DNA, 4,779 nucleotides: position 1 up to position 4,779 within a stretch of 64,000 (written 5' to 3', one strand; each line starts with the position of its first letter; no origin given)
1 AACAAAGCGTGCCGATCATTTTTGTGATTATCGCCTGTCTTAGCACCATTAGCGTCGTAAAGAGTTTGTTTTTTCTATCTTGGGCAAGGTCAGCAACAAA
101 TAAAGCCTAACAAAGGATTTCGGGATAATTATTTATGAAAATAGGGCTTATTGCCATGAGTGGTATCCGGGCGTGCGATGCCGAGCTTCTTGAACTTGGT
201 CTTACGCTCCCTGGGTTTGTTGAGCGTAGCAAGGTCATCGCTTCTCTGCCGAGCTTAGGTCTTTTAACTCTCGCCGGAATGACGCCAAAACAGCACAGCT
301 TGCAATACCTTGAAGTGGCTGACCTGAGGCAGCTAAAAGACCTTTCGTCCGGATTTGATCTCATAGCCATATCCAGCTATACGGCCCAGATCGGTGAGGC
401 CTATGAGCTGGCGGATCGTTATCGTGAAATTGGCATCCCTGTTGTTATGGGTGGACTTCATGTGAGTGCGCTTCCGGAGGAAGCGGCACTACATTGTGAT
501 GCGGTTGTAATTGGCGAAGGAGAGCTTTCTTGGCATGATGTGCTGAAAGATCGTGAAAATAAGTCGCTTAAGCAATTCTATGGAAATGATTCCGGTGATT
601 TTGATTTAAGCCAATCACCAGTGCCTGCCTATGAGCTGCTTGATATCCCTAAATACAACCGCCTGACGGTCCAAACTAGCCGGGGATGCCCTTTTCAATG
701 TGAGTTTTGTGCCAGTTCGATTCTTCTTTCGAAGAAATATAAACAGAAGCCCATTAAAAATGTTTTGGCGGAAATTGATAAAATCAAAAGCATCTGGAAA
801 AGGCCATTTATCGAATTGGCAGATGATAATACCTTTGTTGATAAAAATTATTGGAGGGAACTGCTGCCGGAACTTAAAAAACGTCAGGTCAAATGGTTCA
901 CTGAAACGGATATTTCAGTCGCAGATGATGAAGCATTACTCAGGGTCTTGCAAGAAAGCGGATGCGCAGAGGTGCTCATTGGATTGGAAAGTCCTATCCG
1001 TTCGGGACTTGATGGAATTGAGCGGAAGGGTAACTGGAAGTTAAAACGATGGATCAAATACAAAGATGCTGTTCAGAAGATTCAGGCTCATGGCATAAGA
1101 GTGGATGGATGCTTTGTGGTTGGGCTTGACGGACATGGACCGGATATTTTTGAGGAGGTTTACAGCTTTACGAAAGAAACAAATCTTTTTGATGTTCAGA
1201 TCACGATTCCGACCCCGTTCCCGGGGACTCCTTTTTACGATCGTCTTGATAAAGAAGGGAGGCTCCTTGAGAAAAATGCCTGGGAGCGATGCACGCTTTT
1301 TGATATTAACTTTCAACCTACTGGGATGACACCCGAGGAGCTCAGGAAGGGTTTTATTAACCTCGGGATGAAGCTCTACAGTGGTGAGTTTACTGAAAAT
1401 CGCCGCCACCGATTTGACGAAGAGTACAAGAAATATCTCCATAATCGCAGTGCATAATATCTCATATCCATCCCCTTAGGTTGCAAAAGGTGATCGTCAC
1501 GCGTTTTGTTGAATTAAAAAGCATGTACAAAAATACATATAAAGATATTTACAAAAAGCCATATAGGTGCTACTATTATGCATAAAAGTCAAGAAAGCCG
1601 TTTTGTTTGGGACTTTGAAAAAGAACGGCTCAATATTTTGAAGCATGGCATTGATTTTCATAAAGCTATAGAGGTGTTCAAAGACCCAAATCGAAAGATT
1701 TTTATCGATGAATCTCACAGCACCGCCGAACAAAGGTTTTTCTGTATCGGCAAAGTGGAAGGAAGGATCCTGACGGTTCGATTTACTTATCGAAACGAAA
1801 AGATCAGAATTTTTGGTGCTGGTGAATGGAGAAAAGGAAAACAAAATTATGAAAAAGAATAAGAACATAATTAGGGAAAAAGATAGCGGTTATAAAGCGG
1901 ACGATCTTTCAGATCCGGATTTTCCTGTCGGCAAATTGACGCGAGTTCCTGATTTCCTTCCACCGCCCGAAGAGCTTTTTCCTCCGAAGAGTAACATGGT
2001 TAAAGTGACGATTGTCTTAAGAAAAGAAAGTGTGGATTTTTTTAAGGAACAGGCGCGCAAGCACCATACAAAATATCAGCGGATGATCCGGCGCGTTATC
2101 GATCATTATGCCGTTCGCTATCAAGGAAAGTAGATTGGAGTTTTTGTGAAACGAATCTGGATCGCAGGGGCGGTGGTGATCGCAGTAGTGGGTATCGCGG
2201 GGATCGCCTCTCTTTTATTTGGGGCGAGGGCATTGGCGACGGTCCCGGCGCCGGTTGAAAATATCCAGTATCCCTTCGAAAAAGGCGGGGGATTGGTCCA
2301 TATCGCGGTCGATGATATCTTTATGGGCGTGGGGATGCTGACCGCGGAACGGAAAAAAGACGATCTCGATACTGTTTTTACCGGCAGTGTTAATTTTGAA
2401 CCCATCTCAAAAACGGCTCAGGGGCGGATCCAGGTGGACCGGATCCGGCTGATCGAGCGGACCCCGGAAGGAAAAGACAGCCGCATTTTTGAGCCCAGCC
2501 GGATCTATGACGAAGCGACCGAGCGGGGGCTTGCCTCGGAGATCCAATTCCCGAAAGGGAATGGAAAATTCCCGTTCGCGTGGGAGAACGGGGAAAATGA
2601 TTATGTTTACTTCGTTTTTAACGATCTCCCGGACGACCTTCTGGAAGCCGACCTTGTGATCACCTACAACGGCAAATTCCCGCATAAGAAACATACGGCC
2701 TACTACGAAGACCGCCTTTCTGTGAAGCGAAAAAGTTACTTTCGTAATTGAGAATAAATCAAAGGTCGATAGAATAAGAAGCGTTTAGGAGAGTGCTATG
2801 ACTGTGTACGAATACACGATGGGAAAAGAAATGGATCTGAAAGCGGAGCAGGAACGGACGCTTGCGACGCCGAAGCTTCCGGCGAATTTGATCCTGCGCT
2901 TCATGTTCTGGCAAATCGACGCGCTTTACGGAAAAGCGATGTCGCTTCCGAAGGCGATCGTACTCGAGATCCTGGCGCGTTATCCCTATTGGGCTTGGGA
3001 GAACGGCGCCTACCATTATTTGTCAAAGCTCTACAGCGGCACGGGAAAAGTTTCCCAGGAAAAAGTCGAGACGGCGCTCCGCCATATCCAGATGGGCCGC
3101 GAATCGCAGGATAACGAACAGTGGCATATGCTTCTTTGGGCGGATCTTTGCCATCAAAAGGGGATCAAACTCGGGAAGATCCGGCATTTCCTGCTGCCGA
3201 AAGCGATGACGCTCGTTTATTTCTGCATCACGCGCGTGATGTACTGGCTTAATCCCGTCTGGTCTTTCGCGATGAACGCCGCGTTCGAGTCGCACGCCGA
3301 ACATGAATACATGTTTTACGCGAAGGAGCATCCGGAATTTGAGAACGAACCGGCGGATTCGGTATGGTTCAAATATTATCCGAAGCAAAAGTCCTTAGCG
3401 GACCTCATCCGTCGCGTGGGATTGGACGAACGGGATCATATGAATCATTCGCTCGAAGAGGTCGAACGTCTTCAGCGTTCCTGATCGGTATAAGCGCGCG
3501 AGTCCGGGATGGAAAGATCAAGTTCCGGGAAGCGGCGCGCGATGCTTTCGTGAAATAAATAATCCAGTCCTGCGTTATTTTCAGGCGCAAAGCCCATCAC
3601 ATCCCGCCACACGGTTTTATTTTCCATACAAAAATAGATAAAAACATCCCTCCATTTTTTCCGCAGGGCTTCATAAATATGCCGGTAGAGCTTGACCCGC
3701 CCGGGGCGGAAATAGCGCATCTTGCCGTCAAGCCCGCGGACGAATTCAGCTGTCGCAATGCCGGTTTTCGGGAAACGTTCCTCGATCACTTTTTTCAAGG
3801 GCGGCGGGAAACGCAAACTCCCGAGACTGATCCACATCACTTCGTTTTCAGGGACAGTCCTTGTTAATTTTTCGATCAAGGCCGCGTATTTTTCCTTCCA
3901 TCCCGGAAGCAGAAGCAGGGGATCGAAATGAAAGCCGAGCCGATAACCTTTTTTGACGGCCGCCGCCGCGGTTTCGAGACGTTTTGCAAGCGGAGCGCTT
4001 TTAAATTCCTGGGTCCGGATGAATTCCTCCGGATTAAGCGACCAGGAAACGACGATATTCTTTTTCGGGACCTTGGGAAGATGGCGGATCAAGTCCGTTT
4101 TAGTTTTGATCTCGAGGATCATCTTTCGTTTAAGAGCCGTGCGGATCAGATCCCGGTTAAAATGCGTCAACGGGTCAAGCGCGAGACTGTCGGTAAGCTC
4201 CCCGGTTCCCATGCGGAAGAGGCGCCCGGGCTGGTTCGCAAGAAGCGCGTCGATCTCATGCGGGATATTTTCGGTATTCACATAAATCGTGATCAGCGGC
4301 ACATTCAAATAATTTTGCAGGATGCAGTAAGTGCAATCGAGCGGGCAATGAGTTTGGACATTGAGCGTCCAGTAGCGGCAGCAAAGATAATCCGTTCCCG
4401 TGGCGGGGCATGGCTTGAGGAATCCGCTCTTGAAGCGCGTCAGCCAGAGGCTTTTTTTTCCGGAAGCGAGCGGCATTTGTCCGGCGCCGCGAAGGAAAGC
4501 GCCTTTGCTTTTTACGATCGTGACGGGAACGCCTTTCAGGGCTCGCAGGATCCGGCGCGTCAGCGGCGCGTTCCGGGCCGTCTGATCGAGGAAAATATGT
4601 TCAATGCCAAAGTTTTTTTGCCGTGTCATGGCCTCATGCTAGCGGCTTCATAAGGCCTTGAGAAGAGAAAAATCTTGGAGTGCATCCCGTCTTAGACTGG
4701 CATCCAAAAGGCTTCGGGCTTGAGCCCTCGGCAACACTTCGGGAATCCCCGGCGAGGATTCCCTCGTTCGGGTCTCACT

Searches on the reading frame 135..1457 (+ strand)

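Call 78: search_protein_families(library=pfam, proteins=[window:135-1457:+], max_evalue=0.00001)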
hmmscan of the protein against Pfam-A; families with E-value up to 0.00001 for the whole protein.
window:135-1457:+ (440 aa): 3 families
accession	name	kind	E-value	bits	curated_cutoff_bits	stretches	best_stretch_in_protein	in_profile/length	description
PF02310.24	B12-binding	-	1.5e-13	51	32.1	1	38-131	12-115/121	B12 binding domain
PF04055.27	Radical_SAM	-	8.2e-13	49.3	29.5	1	180-345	2-165/166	Radical SAM superfamily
PF13282.11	DUF4070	-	7.7e-08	32.9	22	1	365-433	1-67/144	Domain of unknown function (DUF4070)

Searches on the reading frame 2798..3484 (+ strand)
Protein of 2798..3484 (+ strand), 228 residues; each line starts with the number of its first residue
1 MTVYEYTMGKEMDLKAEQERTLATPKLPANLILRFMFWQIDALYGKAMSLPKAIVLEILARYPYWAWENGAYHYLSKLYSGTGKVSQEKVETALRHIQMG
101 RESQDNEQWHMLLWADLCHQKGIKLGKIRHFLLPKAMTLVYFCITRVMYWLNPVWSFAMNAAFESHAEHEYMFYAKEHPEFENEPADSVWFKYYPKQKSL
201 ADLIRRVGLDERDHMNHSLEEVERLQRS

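Call 15: search_protein_families(library=pfam, proteins=[window:2798-3484:+])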
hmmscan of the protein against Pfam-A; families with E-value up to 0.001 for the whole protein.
window:2798-3484:+ (228 aa): 1 family
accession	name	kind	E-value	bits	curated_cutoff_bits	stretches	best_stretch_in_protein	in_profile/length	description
PF01786.24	AOX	-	1.1e-07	32.2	22.7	1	30-218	25-213/216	Alternative oxidase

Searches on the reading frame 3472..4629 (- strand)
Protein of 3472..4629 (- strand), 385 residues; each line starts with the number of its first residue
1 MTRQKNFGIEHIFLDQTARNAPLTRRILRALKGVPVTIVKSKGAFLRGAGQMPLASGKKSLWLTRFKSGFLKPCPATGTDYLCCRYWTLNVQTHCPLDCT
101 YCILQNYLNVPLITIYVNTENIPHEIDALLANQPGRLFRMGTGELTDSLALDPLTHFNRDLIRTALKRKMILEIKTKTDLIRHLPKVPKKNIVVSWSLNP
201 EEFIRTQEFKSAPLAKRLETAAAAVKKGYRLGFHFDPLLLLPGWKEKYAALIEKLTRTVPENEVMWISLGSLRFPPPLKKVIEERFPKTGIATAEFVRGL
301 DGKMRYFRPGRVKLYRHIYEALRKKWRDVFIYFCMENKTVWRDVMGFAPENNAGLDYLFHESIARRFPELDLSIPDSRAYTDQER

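Call 15: search_protein_families(library=pfam, proteins=[window:3472-4629:-])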
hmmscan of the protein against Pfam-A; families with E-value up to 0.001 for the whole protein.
window:3472-4629:- (385 aa): 2 families
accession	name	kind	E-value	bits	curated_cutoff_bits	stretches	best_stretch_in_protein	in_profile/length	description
PF20903.3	SPL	-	2.2e-27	96.3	27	1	88-313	80-306/338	Spore photoproduct lyase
PF04055.27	Radical_SAM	-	0.00014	22.5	29.5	1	90-250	2-161/166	Radical SAM superfamily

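Call 45: find_homologous_proteins(query=window:3472-4629:-, max_evalue=1e-60)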
Query window:3472-4629:- (385 aa): 4722 proteins with E <= 1e-60 among 8000 candidates; the best 120 are listed.
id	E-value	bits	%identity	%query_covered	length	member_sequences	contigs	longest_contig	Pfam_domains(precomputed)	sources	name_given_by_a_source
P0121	6.3e-259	876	97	100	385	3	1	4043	PF20903.4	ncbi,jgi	jgi:spore photoproduct lyase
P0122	8.1e-216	734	81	100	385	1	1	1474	PF20903.4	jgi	jgi:spore photoproduct lyase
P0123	1.5e-204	697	78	99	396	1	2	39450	PF20903.4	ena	-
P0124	2.9e-202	690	75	99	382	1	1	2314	PF20903.4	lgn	-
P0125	6.6e-201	685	75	99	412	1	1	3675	PF20903.4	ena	-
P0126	1.0e-200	685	75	98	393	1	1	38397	PF20903.4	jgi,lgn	jgi:spore photoproduct lyase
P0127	2.4e-199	680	73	99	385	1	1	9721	PF20903.4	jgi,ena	-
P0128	5.2e-197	672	74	98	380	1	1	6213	PF20903.4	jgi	jgi:spore photoproduct lyase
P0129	9.9e-196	668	75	95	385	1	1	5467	PF20903.4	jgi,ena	-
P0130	1.3e-194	664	71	99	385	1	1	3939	PF20903.4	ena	-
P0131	1.5e-194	664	73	99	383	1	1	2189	PF20903.4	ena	-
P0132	1.8e-194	664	73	99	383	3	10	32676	PF20903.4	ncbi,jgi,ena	-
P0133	2.1e-194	664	71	99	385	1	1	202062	PF20903.4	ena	-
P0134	4.7e-194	663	73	97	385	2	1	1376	PF20903.4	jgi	-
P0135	1.1e-193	661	72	99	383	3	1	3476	PF20903.4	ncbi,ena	-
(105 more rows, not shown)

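Call 46: find_encoding_contigs(protein=P0121, flank=4000, max_places=4)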
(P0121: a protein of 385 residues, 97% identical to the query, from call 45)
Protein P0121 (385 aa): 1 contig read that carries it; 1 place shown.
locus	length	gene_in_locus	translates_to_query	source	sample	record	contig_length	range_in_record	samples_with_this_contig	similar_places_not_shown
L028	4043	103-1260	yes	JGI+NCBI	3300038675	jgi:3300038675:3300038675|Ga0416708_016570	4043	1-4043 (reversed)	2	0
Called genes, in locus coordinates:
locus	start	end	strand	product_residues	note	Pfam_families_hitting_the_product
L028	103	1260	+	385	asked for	PF20903:SPL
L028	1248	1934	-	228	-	PF01786:AOX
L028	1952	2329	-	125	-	-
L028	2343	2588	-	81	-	-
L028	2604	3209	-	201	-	-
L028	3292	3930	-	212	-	-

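Call 47: find_encoding_contigs(protein=P0123, flank=4000, max_places=2)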
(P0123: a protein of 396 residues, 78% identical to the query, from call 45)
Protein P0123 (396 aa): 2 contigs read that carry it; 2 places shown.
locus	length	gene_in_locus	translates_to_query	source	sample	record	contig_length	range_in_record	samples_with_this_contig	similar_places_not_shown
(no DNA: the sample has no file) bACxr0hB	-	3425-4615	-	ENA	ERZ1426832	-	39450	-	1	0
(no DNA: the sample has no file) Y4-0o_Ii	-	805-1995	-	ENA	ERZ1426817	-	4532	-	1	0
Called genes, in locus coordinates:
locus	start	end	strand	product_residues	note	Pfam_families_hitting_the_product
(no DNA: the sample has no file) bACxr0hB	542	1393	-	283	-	PF01435:Peptidase_M48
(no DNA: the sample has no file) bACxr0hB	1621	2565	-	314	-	PF00480:ROK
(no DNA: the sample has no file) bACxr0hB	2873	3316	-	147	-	PF02590:SPOUT_MTase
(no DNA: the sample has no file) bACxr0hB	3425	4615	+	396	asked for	PF20903:SPL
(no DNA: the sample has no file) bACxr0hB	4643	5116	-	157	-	PF07963:N_methyl (weak)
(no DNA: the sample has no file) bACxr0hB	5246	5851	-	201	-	-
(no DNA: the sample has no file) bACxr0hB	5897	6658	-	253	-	-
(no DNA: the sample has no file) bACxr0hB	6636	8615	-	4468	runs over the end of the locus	PF15711:ILEI (faint)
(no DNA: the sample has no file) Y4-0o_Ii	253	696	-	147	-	PF02590:SPOUT_MTase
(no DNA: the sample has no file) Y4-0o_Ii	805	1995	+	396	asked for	PF20903:SPL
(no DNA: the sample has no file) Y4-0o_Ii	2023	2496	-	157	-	PF07963:N_methyl (weak)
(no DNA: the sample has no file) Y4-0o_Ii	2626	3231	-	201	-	-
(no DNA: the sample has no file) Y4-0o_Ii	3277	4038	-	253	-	-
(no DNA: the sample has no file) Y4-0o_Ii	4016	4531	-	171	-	?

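Call 48: find_encoding_contigs(protein=P0122, flank=4000, max_places=2)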
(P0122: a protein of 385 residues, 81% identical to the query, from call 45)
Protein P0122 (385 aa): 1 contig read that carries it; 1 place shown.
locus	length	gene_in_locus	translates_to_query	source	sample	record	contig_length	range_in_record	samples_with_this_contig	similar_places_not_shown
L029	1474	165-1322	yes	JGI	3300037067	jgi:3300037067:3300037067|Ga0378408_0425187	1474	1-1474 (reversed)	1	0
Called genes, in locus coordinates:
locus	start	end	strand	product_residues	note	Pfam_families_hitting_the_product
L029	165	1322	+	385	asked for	PF20903:SPL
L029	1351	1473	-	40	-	?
